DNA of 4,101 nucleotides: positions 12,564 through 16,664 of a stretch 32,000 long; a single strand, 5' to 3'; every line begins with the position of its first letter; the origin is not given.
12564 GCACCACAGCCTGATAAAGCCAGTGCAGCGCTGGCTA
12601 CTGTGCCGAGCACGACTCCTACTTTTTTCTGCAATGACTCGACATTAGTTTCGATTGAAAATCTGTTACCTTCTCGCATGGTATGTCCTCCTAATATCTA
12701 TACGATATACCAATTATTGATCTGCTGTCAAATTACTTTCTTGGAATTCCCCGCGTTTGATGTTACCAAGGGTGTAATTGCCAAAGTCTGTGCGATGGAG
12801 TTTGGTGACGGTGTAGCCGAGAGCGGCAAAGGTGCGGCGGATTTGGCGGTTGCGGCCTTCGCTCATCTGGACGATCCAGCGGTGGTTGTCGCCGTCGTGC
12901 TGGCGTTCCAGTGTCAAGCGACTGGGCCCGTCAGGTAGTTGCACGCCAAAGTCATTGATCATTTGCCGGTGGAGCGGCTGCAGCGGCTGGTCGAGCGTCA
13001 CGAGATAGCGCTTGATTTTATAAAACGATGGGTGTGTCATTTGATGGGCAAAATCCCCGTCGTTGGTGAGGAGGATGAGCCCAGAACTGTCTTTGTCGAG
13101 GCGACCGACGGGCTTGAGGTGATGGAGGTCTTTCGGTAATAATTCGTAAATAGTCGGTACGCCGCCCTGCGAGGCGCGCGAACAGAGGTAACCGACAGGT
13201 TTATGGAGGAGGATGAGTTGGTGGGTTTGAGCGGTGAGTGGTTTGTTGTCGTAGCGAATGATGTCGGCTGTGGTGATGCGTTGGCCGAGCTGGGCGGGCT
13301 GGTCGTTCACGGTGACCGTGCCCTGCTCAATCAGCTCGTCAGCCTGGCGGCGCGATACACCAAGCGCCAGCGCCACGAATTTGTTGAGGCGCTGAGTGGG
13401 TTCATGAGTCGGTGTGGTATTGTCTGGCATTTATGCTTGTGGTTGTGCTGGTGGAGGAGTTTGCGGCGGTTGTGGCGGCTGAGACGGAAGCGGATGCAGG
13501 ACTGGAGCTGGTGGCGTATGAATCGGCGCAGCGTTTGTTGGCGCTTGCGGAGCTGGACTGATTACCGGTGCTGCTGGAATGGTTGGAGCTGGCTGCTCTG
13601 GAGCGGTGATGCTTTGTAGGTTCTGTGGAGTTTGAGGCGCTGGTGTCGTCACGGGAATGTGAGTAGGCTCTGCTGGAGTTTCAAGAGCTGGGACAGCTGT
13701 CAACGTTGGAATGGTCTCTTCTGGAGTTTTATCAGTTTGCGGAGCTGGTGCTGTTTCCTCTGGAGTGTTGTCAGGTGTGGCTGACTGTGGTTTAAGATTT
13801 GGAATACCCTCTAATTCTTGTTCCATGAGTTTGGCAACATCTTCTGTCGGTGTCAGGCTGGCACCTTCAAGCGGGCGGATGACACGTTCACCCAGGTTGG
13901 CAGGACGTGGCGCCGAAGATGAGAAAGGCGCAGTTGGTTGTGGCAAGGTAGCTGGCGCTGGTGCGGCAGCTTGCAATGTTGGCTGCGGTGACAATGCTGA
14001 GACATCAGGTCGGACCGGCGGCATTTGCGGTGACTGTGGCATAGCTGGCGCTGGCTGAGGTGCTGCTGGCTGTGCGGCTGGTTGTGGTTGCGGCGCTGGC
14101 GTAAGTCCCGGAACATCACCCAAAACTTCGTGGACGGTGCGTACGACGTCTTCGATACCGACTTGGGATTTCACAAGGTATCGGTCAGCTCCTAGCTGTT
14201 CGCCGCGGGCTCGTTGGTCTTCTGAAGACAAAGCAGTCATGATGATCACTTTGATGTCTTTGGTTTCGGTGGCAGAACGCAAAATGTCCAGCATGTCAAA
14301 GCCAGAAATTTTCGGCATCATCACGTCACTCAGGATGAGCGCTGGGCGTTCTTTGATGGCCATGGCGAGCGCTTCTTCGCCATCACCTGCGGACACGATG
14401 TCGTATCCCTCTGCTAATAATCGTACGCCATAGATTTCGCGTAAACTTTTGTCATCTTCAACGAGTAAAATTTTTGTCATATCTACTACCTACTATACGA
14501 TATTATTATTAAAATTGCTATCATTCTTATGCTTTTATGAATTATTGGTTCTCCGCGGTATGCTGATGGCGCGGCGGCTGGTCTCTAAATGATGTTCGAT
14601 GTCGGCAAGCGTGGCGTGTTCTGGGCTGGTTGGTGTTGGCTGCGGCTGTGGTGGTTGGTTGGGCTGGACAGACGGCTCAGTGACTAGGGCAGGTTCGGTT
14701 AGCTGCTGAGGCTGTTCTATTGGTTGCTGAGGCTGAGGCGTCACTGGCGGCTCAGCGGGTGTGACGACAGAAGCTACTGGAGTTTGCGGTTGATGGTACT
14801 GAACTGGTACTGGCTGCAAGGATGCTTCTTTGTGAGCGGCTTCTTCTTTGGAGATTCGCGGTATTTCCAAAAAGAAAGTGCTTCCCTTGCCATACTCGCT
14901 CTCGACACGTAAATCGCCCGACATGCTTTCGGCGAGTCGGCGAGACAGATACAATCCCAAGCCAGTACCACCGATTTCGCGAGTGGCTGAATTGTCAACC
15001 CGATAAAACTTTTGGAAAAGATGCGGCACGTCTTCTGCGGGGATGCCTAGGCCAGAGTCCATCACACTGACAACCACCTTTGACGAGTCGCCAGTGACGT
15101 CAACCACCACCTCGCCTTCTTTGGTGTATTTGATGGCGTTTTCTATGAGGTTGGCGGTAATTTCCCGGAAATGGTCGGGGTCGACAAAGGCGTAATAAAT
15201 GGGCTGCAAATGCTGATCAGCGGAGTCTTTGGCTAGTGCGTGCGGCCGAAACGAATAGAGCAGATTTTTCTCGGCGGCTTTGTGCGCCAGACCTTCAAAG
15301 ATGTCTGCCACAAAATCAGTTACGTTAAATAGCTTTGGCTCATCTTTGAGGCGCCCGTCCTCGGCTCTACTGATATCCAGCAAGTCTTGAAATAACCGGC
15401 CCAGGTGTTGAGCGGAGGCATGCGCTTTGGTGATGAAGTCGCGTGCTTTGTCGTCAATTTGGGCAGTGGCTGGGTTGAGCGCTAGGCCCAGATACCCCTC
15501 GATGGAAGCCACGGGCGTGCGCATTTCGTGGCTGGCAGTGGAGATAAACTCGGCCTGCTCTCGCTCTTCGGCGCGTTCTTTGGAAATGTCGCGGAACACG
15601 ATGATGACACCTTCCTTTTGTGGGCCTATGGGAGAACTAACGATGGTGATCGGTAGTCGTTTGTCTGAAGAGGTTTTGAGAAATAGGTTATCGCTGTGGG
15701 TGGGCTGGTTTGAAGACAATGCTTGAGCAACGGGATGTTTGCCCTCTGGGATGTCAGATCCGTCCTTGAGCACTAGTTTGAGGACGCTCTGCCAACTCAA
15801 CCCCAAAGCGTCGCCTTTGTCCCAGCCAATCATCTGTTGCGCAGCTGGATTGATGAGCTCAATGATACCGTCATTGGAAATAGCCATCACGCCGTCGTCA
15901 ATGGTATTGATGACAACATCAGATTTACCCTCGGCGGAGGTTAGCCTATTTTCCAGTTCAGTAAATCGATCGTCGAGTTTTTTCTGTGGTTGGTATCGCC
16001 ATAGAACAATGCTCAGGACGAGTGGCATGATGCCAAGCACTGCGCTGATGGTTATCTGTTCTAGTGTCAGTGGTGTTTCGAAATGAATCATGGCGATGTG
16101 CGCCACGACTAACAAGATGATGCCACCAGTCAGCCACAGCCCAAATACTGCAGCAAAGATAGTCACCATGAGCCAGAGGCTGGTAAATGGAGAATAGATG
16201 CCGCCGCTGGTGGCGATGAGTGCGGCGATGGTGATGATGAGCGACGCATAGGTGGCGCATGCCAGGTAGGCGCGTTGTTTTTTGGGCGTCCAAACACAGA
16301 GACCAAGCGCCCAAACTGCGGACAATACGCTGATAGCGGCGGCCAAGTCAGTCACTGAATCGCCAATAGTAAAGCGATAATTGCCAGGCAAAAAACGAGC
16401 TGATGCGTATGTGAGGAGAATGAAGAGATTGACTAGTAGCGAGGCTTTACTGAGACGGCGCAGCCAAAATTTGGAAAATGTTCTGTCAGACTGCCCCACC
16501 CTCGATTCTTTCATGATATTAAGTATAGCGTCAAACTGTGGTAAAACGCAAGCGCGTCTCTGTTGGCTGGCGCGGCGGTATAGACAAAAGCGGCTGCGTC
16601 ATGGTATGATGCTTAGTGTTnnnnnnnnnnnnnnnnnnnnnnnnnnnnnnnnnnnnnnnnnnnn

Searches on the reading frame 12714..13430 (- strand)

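Call 55: search_protein_families(library=pfam, proteins=[window:12714-13430:-], max_evalue=0.001)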
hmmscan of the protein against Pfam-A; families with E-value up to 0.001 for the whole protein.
window:12714-13430:- (238 aa): 2 families
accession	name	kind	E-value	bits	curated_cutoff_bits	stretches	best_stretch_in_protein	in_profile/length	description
PF00849.27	PseudoU_synth_2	-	2.1e-19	70.7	26.8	1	71-203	1-152/152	RNA pseudouridylate synthase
PF01479.30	S4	-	1e-09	38.4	22.8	1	13-58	1-48/48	S4 domain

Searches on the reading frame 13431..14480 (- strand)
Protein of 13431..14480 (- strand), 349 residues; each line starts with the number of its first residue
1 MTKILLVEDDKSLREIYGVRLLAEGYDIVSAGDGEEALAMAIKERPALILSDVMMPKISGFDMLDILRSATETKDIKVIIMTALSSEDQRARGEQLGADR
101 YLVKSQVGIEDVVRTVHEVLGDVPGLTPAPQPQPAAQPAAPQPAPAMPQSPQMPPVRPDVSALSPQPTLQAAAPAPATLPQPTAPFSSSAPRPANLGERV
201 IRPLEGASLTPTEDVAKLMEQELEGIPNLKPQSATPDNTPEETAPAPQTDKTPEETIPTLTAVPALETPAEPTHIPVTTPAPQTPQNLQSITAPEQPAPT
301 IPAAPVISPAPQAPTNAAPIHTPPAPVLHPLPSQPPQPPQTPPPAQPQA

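Call 55: search_protein_families(library=pfam, proteins=[window:13431-14480:-], max_evalue=0.001)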
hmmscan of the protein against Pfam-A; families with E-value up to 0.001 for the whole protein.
window:13431-14480:- (349 aa): 1 family
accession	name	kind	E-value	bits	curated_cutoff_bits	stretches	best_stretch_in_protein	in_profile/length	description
PF00072.30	Response_reg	-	9.7e-21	74.5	30.2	1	4-105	1-100/111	Response regulator receiver domain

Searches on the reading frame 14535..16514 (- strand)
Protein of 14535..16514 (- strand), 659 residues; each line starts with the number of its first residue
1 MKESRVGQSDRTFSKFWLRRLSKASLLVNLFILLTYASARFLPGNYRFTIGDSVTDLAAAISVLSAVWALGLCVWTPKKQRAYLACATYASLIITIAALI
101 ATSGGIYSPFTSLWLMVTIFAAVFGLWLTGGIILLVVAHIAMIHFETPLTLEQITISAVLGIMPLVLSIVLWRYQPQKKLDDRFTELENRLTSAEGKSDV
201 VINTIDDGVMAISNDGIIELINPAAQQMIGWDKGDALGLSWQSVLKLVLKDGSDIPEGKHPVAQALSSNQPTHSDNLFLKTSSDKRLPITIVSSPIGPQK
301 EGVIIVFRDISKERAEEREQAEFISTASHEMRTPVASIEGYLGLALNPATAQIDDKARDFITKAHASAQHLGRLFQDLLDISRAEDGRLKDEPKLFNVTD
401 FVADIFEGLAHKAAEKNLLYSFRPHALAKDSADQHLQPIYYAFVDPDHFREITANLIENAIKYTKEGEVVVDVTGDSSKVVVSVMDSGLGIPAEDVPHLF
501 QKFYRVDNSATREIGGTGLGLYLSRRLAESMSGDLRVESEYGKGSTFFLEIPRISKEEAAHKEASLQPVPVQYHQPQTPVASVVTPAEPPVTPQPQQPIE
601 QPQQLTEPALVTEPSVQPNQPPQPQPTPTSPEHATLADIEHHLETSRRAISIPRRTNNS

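Call 55: search_protein_families(library=pfam, proteins=[window:14535-16514:-], max_evalue=0.001)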
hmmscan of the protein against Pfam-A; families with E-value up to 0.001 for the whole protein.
window:14535-16514:- (659 aa): 7 families
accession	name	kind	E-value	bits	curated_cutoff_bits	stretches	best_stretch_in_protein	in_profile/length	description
PF02518.31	HATPase_c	-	5.4e-29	101.3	26.4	1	445-553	2-109/111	Histidine kinase-, DNA gyrase B-, and HSP90-like ATPase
PF00512.31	HisKA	-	3.1e-14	53.2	26.9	1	320-387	2-66/66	His Kinase A (phospho-acceptor) domain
PF08448.16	PAS_4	-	3e-08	34.3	23.1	1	204-314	3-109/110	PAS fold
PF13426.13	PAS_9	-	3.9e-08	33.9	27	1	207-311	2-102/103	PAS domain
PF00989.32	PAS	-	2.5e-07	31.2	22.6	1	200-310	5-113/113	PAS fold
PF13581.12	HATPase_c_2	-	9.2e-06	26.1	27.4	1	450-532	37-113/127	Histidine kinase-like ATPase domain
PF13188.13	PAS_8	-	3.3e-05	24.1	21.8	1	201-241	6-43/65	PAS domain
